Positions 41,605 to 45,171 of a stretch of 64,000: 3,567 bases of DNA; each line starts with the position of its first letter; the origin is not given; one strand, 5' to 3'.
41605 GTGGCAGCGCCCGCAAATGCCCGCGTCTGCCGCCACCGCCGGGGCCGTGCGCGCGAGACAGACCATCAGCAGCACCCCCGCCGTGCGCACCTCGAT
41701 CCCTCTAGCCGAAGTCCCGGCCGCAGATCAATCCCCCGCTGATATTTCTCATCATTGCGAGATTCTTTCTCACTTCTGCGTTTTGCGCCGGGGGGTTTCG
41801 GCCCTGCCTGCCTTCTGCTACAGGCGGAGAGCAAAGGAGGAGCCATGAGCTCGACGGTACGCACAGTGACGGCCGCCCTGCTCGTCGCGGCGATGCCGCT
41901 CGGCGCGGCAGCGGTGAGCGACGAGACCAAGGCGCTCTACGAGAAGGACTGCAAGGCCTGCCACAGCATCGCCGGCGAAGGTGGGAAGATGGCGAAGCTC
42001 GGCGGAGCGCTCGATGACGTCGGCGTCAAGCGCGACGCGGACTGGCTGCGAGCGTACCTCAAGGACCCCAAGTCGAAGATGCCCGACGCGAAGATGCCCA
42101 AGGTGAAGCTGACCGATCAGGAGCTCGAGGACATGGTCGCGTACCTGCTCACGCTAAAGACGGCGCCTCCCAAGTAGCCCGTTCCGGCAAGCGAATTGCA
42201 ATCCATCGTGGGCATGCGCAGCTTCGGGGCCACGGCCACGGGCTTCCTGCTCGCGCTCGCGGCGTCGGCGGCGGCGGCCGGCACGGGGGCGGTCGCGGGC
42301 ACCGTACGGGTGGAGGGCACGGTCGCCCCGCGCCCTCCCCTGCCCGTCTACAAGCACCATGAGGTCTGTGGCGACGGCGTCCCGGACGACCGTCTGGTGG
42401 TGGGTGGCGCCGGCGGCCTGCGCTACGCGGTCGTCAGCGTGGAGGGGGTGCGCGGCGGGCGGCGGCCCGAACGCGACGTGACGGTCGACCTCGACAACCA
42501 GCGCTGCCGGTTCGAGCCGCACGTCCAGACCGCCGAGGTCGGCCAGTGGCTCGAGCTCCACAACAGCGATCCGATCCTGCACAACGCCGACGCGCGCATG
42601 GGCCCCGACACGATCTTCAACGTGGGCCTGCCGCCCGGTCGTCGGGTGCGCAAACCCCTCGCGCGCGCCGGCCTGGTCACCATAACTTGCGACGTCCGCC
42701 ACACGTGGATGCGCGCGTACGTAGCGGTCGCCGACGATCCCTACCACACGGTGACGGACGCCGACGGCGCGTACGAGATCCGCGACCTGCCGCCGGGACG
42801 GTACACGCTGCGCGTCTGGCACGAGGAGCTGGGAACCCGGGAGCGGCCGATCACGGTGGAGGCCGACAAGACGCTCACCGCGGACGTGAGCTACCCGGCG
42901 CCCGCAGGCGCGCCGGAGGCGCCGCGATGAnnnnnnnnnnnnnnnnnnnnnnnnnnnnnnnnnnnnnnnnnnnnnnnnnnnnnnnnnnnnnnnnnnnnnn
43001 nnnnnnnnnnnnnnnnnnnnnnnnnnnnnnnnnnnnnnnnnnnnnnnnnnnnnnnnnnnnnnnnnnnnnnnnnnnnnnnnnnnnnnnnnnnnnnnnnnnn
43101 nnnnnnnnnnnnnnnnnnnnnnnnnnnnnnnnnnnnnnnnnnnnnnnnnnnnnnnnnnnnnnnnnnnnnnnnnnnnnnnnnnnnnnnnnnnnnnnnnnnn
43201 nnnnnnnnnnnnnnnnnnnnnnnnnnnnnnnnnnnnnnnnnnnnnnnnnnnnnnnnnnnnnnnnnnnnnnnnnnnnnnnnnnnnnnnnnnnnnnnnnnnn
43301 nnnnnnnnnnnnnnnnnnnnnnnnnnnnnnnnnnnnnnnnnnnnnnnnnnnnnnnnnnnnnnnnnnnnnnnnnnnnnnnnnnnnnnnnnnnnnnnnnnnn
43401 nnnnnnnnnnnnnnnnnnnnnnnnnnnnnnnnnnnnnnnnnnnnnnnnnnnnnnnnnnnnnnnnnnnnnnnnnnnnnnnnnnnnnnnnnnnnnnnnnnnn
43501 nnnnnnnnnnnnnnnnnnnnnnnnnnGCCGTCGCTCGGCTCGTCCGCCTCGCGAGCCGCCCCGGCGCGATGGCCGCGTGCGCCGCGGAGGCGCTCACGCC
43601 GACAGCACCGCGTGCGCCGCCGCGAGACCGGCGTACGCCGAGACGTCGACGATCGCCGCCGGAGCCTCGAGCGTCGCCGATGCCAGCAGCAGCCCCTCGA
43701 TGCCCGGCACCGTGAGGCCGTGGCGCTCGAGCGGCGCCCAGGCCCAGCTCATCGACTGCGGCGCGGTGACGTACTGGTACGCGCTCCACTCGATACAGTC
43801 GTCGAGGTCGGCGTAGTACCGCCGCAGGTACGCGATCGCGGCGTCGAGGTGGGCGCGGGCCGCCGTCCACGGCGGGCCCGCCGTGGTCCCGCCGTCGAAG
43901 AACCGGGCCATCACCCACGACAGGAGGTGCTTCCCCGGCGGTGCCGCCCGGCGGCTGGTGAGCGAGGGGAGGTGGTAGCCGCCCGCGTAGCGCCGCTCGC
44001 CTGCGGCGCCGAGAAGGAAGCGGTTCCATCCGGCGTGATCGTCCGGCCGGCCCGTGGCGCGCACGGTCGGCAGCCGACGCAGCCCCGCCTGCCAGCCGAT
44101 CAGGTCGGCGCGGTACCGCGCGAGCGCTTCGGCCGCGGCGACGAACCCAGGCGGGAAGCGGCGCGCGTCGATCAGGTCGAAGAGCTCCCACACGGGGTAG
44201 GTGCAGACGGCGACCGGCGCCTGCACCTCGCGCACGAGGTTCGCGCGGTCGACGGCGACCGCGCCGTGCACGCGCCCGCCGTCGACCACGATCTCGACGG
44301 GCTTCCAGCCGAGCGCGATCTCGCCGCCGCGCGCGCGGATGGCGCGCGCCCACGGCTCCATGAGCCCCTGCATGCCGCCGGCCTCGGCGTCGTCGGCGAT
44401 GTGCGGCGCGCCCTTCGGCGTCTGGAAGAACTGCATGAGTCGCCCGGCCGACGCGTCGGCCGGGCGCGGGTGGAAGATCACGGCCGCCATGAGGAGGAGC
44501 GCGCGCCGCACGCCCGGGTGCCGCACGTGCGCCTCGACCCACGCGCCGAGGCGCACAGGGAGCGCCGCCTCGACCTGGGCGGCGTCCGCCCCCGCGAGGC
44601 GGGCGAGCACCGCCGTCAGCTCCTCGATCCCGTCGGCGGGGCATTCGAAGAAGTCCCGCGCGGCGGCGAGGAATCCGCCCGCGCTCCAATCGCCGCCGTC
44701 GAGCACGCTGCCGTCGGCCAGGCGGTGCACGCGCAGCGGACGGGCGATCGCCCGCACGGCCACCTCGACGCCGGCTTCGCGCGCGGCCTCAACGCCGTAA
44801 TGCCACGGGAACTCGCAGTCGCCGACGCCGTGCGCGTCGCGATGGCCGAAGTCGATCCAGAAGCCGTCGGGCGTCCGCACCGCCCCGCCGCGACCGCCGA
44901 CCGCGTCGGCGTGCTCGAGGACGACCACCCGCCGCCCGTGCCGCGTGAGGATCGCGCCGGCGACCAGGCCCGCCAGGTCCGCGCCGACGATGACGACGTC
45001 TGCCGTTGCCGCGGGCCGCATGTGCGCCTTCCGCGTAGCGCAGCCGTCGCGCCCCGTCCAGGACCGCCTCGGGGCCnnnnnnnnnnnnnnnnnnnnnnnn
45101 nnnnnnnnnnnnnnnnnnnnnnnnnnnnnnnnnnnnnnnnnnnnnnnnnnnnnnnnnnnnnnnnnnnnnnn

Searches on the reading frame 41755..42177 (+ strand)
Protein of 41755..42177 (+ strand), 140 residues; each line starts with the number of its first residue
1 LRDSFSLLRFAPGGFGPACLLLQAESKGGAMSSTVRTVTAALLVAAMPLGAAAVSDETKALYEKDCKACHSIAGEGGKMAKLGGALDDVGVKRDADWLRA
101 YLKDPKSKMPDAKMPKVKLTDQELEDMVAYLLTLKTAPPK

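Call 45: search_protein_families(library=pfam, proteins=[window:41755-42177:+], max_evalue=0.01)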
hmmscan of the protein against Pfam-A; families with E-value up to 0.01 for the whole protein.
window:41755-42177:+ (140 aa): 3 families
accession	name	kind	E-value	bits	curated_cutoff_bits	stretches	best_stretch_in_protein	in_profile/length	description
PF00034.26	Cytochrom_C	-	1.3e-12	49.3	21.3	1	57-135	3-90/90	Cytochrome c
PF13442.11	Cytochrome_CBB3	-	8.3e-10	39.3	27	1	57-131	5-68/68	Cytochrome C oxidase, cbb3-type, subunit III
PF02433.20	FixO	-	0.0011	18.9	29.6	1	83-123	103-143/219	Cytochrome C oxidase, mono-heme subunit/FixO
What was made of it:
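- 41755..42177 (+): Second copy of the cytc2-type monohaem cytochrome c, divergent from the MtrA-like gene. PF00034 scores 49.3 bits (call 45).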

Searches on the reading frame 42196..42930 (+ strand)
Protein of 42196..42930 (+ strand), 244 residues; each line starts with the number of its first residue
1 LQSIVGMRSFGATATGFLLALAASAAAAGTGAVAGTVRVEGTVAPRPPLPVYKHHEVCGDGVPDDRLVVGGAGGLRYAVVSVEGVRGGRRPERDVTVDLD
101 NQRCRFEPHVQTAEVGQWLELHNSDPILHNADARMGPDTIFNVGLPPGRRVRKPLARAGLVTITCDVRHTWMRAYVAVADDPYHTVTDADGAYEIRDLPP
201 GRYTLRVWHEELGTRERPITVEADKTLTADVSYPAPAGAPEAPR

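Call 45: search_protein_families(library=pfam, proteins=[window:42196-42930:+], max_evalue=0.01)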
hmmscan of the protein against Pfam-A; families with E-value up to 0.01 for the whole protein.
window:42196-42930:+ (244 aa): 5 families
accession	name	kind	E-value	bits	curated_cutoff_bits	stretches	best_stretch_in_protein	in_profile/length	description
PF13620.12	CarboxypepD_reg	-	2.4e-12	47.4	32.3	1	174-231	17-79/82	Carboxypeptidase regulatory-like domain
PF13715.12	CarbopepD_reg_2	-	6.1e-08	33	32.2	1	174-229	17-72/88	CarboxypepD_reg-like domain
PF14686.12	fn3_3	-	8.6e-07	29.1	24.4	1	182-228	26-74/75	Polysaccharide lyase family 4, domain II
PF09430.16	EMC7_beta-sandw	-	0.0038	17.8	26.6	1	180-222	18-60/122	ER membrane protein complex subunit 7, beta-sandwich domain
PF17210.9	SdrD_B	-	0.0067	17.1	29.7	0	184-231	41-87/112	SdrD B-like domain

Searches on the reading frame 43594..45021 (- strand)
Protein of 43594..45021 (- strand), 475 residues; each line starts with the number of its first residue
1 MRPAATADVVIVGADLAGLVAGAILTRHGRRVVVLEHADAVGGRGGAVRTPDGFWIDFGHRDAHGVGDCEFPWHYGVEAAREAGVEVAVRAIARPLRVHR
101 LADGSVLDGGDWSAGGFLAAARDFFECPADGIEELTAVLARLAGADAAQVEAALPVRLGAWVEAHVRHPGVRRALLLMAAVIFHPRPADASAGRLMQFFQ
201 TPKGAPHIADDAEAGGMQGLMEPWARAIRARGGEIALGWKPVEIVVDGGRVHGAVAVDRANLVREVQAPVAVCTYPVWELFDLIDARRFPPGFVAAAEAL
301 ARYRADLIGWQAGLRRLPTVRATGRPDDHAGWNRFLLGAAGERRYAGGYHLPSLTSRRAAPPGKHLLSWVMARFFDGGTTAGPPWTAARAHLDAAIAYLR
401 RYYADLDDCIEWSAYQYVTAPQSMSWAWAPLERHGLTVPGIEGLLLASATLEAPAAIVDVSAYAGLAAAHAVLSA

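Call 45: search_protein_families(library=pfam, proteins=[window:43594-45021:-], max_evalue=0.01)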
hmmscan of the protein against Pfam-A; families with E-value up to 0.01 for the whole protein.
window:43594-45021:- (475 aa): 7 families
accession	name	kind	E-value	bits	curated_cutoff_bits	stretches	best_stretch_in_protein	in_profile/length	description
PF01593.30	Amino_oxidase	-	5.7e-09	36.2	19.8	1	16-473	1-443/443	Flavin containing amine oxidoreductase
PF13450.12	NAD_binding_8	-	1.9e-08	34.9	21.9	1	11-65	1-54/68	NAD(P)-binding Rossmann-like domain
PF12831.13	FAD_oxidored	-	3.6e-05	23.7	27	1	8-55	1-50/416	FAD dependent oxidoreductase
PF00890.30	FAD_binding_2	-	0.00011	21.9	20.4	1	8-259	1-183/414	FAD binding domain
PF01946.23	Thi4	-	0.00028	20.6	26.2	1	5-43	16-55/235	Thi4 family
PF01494.25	FAD_binding_3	-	0.00062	19.5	22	1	7-38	2-33/349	FAD binding domain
PF00070.33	Pyr_redox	-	0.0065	17.4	22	0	9-42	2-35/82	Pyridine nucleotide-disulphide oxidoreductase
